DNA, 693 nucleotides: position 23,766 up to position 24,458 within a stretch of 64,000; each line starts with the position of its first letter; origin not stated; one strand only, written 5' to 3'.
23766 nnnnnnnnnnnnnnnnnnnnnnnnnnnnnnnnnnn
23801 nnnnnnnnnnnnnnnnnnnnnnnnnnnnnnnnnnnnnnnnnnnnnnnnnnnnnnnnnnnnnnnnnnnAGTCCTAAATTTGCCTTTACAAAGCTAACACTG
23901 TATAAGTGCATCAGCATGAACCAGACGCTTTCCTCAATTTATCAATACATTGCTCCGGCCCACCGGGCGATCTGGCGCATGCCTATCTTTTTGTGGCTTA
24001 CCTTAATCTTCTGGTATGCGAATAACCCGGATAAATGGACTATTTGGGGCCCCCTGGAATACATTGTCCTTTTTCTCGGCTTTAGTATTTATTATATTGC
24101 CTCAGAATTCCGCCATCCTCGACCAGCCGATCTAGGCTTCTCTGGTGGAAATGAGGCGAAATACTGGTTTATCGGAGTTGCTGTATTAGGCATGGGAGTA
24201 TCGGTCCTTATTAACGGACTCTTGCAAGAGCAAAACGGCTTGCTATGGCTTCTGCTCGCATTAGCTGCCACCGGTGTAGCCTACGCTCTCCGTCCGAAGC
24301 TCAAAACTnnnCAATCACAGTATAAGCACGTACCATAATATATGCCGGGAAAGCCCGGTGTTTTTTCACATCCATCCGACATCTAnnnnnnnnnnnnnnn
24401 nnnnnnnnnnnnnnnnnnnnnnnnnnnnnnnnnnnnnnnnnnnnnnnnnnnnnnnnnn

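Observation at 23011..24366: Tandem triplication of a leaderless small-membrane-protein gene with conserved N-terminal motif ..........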

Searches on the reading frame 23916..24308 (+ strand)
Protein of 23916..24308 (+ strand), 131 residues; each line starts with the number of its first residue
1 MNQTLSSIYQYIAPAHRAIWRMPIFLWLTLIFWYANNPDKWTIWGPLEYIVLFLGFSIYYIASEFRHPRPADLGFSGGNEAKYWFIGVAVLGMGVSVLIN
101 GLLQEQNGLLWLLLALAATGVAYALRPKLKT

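Call 4: search_protein_families(library=pfam, proteins=[window:23916-24308:+], max_evalue=10)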
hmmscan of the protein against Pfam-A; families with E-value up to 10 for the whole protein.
window:23916-24308:+ (131 aa): 2 families
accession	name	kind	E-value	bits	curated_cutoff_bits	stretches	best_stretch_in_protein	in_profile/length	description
PF14087.12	DUF4267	-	0.068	13.6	27.8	1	78-122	33-77/110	Domain of unknown function (DUF4267)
PF20990.2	DUF2207_C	-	8.9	6.4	33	0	80-127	137-185/247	Predicted membrane protein (DUF2207) C-terminal domain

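Call 7: search_protein_families(library=ncbifam, proteins=[window:23916-24308:+], max_evalue=10)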
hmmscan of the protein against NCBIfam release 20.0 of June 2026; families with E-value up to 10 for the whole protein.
window:23916-24308:+ (131 aa): 0 families

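Call 16: find_related_loci(query=A2, collection=genome_contigs, flank=10000)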
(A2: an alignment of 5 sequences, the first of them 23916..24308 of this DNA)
Query A2 (131 aa) in genome_contigs; peptide patterns used: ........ (x = any residue, [..] = any of these).
134 stretches matched a pattern, but none encodes a relative of the query by tblastn (E <= 1e-3).

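Call 25: search_protein_representatives(alignment_id=A2)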
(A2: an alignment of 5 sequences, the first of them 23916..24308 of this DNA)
Query: 5 sequences, 131 profile positions. Proteins with E-value up to 0.001 (for the whole library): 30; up to 1e-10: 16; up to 1e-30: 4. The best 30 are listed.
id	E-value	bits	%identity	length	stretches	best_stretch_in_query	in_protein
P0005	2.5e-59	215.3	-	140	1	1-131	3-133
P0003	4.1e-50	185.5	-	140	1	1-131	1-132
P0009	1.0e-41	158.4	-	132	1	1-130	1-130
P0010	1.8e-33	131.6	-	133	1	1-131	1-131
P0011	2.3e-25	105.4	-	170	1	1-129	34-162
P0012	3.5e-23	98.4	-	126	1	4-130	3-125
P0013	1.2e-21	93.4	-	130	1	1-129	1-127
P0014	1.8e-21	92.9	-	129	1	1-129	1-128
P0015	2.0e-20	89.5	-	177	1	2-128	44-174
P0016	2.4e-20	89.2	-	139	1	1-129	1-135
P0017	8.9e-20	87.4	-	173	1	5-128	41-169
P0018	1.3e-17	80.4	-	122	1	10-130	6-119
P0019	1.8e-16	76.7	-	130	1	10-131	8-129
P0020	1.8e-14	70.2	-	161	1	1-130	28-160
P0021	4.6e-13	65.7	-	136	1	7-131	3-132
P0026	7.3e-10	55.3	-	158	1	10-130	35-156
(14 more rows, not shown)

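Call 29: find_homologous_proteins(query=A3, max_evalue=0.001)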
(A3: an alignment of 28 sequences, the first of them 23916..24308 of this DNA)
Query A3 (28 sequences) (131 aa, profile of the alignment): 12 proteins with E <= 0.001 among 8000 candidates.
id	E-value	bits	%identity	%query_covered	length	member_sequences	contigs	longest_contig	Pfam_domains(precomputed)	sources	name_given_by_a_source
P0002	1.1e-45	173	55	98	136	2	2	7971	-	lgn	-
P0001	1.4e-44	169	100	100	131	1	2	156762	-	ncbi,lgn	-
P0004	1.6e-43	166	55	100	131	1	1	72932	-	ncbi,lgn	-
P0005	7.7e-42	160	51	100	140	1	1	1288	-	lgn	-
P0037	7.7e-41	157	55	98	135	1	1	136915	-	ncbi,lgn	-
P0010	2.8e-39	152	49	69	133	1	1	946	-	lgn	-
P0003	4.1e-36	142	38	98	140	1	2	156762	-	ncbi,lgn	-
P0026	1.3e-32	130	25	91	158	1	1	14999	-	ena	-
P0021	1.1e-31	127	26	97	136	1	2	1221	-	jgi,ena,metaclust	metaclust:\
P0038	1.7e-30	123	35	74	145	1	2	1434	-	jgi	jgi:hypothetical protein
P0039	1.3e-29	121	33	86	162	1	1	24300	-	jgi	jgi:hypothetical protein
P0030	3.5e-26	109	25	95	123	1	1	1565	-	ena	-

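Call 30: find_encoding_contigs(protein=P0037, flank=10000)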
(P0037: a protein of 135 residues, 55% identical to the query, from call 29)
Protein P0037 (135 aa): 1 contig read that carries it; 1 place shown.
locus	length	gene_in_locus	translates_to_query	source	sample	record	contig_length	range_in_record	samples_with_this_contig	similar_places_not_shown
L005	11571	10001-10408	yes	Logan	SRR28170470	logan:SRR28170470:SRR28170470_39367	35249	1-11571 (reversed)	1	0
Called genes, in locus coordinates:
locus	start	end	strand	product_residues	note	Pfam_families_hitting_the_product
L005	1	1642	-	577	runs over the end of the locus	PF01935:DUF87, PF12846:AAA_10, PF19044:P-loop_TraG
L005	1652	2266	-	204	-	PF26593:TraC-like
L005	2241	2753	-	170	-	PF12666:PrgI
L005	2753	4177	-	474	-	PF18895:T4SS_pilin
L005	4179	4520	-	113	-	PF04956:TrbC, PF18895:T4SS_pilin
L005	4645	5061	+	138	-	-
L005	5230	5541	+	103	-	-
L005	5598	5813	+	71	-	PF13560:HTH_31, PF12844:HTH_19, PF01381:HTH_3, PF13443:HTH_26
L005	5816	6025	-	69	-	-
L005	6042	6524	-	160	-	PF13091:PLDc_2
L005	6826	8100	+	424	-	-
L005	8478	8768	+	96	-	PF01909:NTP_transf_2, PF18765:Polbeta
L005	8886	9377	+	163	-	-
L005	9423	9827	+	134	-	PF00383:dCMP_cyt_deam_1 (weak)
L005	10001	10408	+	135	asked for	-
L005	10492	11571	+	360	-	?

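Call 31: find_encoding_contigs(protein=P0026, flank=10000)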
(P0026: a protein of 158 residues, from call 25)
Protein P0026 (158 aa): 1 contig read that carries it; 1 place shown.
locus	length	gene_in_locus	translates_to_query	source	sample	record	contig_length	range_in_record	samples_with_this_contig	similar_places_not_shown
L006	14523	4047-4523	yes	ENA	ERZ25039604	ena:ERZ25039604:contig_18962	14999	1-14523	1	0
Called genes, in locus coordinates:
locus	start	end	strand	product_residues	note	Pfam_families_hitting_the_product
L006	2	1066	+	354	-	?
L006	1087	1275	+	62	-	-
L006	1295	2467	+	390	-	PF26003:Integrase_N_phage, PF14659:Phage_int_SAM_3, PF22022:Phage_int_M (weak), PF00589:Phage_integrase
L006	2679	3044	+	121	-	PF12840:HTH_20 (faint), PF13384:HTH_23 (faint), PF19575:HTH_58 (faint), PF14493:HTH_40 (faint)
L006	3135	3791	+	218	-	-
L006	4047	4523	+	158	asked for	-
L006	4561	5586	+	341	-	-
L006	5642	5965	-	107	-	-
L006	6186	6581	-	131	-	-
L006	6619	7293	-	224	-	-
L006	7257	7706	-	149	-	PF04055:Radical_SAM (weak)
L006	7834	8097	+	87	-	-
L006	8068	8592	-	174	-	-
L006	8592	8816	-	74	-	-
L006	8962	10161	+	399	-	-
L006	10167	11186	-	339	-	PF00291:PALP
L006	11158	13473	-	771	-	PF00069:Pkinase, PF07714:PK_Tyr_Ser-Thr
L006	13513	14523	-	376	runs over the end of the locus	-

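Call 32: find_encoding_contigs(protein=P0039, flank=10000)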
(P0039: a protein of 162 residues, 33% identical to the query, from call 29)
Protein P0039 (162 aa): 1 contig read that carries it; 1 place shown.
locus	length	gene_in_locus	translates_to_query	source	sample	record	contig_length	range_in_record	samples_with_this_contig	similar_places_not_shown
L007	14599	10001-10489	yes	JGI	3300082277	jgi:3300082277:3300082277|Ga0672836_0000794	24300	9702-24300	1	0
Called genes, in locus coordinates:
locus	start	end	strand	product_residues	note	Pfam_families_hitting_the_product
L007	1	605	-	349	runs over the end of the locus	-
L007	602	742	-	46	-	-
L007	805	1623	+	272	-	-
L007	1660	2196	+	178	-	PF09346:SMI1_KNR4 (weak)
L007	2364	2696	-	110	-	-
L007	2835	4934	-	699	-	-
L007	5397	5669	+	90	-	-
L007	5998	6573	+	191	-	PF04542:Sigma70_r2 (weak), PF04545:Sigma70_r4 (faint), PF07638:Sigma70_ECF (weak), PF08281:Sigma70_r4_2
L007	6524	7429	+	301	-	PF04542:Sigma70_r2, PF04545:Sigma70_r4, PF08281:Sigma70_r4_2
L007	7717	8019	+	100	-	-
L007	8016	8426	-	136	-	PF13560:HTH_31, PF01381:HTH_3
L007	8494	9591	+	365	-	-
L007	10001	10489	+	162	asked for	-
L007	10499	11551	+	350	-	-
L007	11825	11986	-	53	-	-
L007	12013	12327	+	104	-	-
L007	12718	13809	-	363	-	PF00239:Resolvase, PF07508:Recombinase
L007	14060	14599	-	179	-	?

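Call 54: predict_structure(alignment_id=A5)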
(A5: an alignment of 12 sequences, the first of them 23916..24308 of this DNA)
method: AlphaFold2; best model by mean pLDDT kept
length: 131 residues; sequences in the alignment: 12
mean_pLDDT: 61.4   pTM: 0.36
mean pLDDT of the five models: 61.4, 57.0, 52.9, 51.6, 49.7
residues with pLDDT >= 90: 0; 70-90: 19; 50-70: 100; < 50: 12
segments of 3 or more residues with pLDDT < 50: 70-77
pLDDT, mean of each block of 10 residues (from residue 1): 58 57 60 64 61 69 56 48 65 68 64 71 59 47
secondary structure, 60 per line:
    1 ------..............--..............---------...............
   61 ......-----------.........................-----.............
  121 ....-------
elements in order: H7-20 H23-36 H46-66 H78-102 H108-124

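Call 59: search_protein_families(library=padloc, proteins=[window:23916-24308:+, P0026, P0018], max_evalue=1)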
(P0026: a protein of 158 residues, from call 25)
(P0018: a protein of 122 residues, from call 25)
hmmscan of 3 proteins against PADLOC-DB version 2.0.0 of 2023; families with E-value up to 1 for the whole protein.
window:23916-24308:+ (131 aa): 0 families

P0026 (158 aa): 0 families

P0018 (122 aa): 0 families

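Call 60: search_protein_families(library=phrogs, proteins=[window:23916-24308:+, P0026, P0018], max_evalue=1)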
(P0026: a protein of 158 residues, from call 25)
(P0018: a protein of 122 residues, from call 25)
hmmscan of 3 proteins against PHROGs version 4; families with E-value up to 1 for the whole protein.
window:23916-24308:+ (131 aa): 1 family
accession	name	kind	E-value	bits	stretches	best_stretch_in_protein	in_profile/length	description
phrog_17158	-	unknown function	0.14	13.3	1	86-103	7-24/62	-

P0026 (158 aa): 1 family
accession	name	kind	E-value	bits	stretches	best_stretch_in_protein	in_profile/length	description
phrog_28207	-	unknown function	0.31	11.9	0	49-61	15-27/31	-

P0018 (122 aa): 0 families

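Call 62: search_solved_structures(query=A3, max_evalue=10)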
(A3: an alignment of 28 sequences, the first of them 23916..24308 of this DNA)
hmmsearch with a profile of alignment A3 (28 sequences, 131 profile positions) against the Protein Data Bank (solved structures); distinct sequences matched with E-value up to 10: 1.
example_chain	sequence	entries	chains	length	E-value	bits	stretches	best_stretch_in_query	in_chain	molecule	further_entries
7rmx_A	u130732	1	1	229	0.13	15.4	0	41-69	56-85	Tunable symmetric protein, D_3_212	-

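Call 68: search_protein_families(library=pfam, alignment_id=A3, max_evalue=0.1)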
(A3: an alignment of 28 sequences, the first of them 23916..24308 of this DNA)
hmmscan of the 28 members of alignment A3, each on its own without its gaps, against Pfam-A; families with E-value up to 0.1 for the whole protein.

A. member 1, window:23916-24308:+ (131 aa): 1 family
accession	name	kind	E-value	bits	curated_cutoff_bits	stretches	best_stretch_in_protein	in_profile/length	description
PF14087.12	DUF4267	-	0.068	13.6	27.8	0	78-122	33-77/110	Domain of unknown function (DUF4267)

B. families by the number of members that match (of 28 scanned): 21 families
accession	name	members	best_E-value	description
PF07884.19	VKOR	2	0.033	Vitamin K epoxide reductase family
PF03073.20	TspO_MBR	1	0.00013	TspO/MBR family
PF24357.1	TMD0_ABC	1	0.0014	ABC transporter TMD0 domain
PF10688.14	Imp-YgjV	1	0.0023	Bacterial inner membrane protein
PF25323.1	6TM_PilS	1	0.0058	PilS-like transmembrane domain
PF04982.19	TM_HPP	1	0.011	HPP, transmembrane region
PF01284.28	MARVEL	1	0.017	Membrane-associating domain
PF01027.25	Bax1-I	1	0.018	Inhibitor of apoptosis-promoting Bax1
PF04892.17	VanZ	1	0.021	VanZ like family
PF20136.4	DUF6526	1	0.024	Family of unknown function (DUF6526)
PF21081.2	Methyltrans_Mon_3rd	1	0.027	Virus-capping methyltransferase, C-terminal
PF13664.11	DUF4149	1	0.038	Domain of unknown function (DUF4149)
PF18916.5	Lycopene_cyc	1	0.039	Lycopene cyclase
PF10947.13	DUF2628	1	0.056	Protein of unknown function (DUF2628)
PF13346.12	ABC2_membrane_5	1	0.058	ABC-2 family transporter protein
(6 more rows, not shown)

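Call 69: find_encoding_contigs(protein=P0013, flank=6000, max_places=3)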
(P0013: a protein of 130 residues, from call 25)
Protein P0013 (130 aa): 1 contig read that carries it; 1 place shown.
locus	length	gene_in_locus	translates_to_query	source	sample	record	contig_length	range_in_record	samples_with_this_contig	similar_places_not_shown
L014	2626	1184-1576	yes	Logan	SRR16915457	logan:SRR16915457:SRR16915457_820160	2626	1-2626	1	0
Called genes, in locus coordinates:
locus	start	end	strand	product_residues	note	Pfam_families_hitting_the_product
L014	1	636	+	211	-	?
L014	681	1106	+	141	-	PF08719:NADAR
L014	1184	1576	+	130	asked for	-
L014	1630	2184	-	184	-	-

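Call 71: find_encoding_contigs(protein=P0016, flank=6000, max_places=3)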
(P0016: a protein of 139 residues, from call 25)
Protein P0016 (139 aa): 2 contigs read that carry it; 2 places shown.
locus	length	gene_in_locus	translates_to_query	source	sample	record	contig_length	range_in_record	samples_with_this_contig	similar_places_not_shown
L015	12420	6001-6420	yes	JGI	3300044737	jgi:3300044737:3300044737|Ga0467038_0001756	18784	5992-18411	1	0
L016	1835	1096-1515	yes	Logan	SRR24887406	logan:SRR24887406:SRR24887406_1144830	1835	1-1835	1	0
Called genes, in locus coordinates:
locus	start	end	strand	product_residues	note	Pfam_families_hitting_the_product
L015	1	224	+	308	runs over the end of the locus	-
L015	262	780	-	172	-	PF13480:Acetyltransf_6 (weak), PF00583:Acetyltransf_1 (weak)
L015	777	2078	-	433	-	PF01381:HTH_3, PF13560:HTH_31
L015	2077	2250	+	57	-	-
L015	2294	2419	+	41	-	-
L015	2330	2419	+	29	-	-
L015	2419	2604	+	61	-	-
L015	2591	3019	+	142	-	-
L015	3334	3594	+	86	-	-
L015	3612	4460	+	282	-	PF14428:SCP1201-like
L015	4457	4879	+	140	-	PF14430:Imm1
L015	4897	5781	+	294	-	PF13638:PIN_4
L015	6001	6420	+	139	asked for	-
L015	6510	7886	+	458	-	-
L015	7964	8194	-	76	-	-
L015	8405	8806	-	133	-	PF01638:HxlR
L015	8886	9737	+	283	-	PF00561:Abhydrolase_1, PF12697:Abhydrolase_6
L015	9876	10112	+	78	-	-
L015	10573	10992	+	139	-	-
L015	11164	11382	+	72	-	-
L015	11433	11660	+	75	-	-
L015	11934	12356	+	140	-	-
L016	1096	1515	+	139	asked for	-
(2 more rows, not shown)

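Call 72: find_encoding_contigs(protein=P0011, flank=6000, max_places=3)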
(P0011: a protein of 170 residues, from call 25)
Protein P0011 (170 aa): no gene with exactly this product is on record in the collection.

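Call 78: fold_search(model_id=the predicted structure, library=pdb)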
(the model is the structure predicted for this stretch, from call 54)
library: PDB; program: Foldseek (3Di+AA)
matches with E <= 10: 79; with E <= 0.001: 0
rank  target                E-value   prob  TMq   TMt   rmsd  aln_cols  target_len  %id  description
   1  7r0e_B                3.0e+00  0.12  0.28  0.07  13.7        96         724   10  Early transcription elongation state of influenza A/H7N9 polymerase backtracked due to double incoproation of nucleoti (released 2022-12-28)
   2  2x17_M                3.0e+00  0.08  0.25  0.21   9.0       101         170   16  The X-ray structure of Ferritin from Pyrococcus furiosus loaded with Ag(I) (released 2010-04-21)
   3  8dz8_H                3.2e+00  0.16  0.36  0.46   5.8       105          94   13  Neoleukin 4, a de novo designed IL-4 mimetic (released 2023-03-29)
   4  2x17_1                3.4e+00  0.06  0.23  0.18  11.0       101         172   12  The X-ray structure of Ferritin from Pyrococcus furiosus loaded with Ag(I) (released 2010-04-21)
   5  9h2s_A                3.6e+00  0.09  0.37  0.17  12.6       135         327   10  a YnaI-MscS chimera in a closed conformation purified in DDM with additional lipids showing ligand-filled pore and poc (released 2025-09-24)
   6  9fyx_b                3.6e+00  0.09  0.28  0.07  13.0        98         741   10  Influenza A/H7N9 polymerase pre-cleavage cap-snatching complex (released 2025-07-16)
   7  7xj1_A                3.8e+00  0.12  0.35  0.11   7.9       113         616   19  Structure of human TRPV3_G573S in complex with Trpvicin in C2 symmetry (released 2022-11-09)
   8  6m6w_B                3.8e+00  0.11  0.31  0.31   7.2       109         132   11  Crystal structure the toxin-antitoxin MntA-HpeT mutant-Y104A (released 2020-09-30)
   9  7qtl_B                3.8e+00  0.08  0.28  0.07  13.6        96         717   10  Influenza A/H7N9 polymerase elongation complex (released 2022-12-28)
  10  1yxr_MODEL_1_A        4.3e+00  0.08  0.25  0.36   5.9        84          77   11  NMR Structure of VPS4A MIT Domain (released 2005-09-06)
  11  4ytp_D                4.6e+00  0.13  0.35  0.41   8.4        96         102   14  CRYSTAL STRUCTURE OF PORCINE HEART MITOCHONDRIAL COMPLEX II BOUND WITH N-[(4-tert-butylphenyl)methyl]-2-(trifluorometh (released 2015-08-05)
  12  8k4n_D                4.6e+00  0.05  0.25  0.15   9.0       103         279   14  Structure of GPR34-Gi complex (released 2023-10-25)
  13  1zoy_D                4.8e+00  0.13  0.34  0.41   6.5        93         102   15  Crystal Structure of Mitochondrial Respiratory Complex II from porcine heart at 2.4 Angstroms (released 2005-07-12)
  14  9izh_R                4.8e+00  0.09  0.32  0.15   9.1       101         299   16  Cryo-EM structure of LPA1-G13 complex with LPA (released 2025-01-01)
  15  6m6u_H                4.8e+00  0.08  0.30  0.30   7.8       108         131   10  Crystal structure the toxin-antitoxin MntA-HpeT mutant-D39ED41E (released 2020-09-30)
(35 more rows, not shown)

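Call 87: search_protein_families(library=pfam, proteins=[L015:6510-7883:+, L007:11261-11548:+, L015:4897-5778:+], max_evalue=0.1)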
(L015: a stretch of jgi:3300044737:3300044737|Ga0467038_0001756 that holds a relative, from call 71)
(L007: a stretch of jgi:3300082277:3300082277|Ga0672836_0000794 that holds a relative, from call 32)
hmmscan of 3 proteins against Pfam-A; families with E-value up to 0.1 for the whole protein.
L015:6510-7883:+ (458 aa): 0 families

L007:11261-11548:+ (96 aa): 0 families

L015:4897-5778:+ (294 aa): 1 family
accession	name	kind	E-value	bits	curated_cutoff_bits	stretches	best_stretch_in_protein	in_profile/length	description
PF13638.12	PIN_4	-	2.2e-09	38.1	21.9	1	129-282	2-131/132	PIN domain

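Call 90: list_cluster_members(proteins=[L006:10167-11183:-, L006:1295-2464:+, L007:6524-7426:+, L007:12718-13806:-, L015:8886-9734:+, L015:8405-8803:-, L015:3612-4457:+, L005:2753-4174:-, L010:2372-2668:+, L008:1904-3685:+])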
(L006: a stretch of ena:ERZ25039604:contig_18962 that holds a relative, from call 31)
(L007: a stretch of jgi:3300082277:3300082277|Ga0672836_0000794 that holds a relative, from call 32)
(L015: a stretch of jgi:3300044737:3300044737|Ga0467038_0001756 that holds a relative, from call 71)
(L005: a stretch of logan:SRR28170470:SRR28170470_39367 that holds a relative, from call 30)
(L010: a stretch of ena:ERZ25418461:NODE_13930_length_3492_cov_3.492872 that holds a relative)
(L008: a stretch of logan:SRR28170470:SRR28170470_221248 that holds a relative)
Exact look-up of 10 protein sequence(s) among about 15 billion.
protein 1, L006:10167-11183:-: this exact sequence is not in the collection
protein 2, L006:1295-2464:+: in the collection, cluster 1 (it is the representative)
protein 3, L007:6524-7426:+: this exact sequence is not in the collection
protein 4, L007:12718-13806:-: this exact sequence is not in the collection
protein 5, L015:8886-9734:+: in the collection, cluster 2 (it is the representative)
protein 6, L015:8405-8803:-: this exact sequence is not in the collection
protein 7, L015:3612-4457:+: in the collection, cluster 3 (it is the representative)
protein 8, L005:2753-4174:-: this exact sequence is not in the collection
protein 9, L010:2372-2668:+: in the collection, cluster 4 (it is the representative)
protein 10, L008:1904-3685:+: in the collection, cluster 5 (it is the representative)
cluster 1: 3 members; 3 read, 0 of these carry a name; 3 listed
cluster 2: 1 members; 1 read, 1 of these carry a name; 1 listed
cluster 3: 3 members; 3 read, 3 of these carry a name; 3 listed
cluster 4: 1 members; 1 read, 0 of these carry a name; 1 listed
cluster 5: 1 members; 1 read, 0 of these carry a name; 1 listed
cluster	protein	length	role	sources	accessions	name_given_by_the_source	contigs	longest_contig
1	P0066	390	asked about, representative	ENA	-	-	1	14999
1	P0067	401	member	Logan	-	-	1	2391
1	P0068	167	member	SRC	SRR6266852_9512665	-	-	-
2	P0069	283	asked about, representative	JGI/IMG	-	pimeloyl-ACP methyl ester carboxylesterase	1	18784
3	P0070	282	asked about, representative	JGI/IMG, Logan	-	hypothetical protein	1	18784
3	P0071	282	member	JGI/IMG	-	hypothetical protein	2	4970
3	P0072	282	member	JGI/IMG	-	hypothetical protein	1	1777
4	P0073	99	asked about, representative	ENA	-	-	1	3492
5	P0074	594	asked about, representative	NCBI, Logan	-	-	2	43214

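Call 102: search_dna_similar(query=P0016, collection=plasmids, mode=protein, max_evalue=0.01)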
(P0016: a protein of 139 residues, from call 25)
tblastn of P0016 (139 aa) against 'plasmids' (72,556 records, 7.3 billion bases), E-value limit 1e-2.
No match.
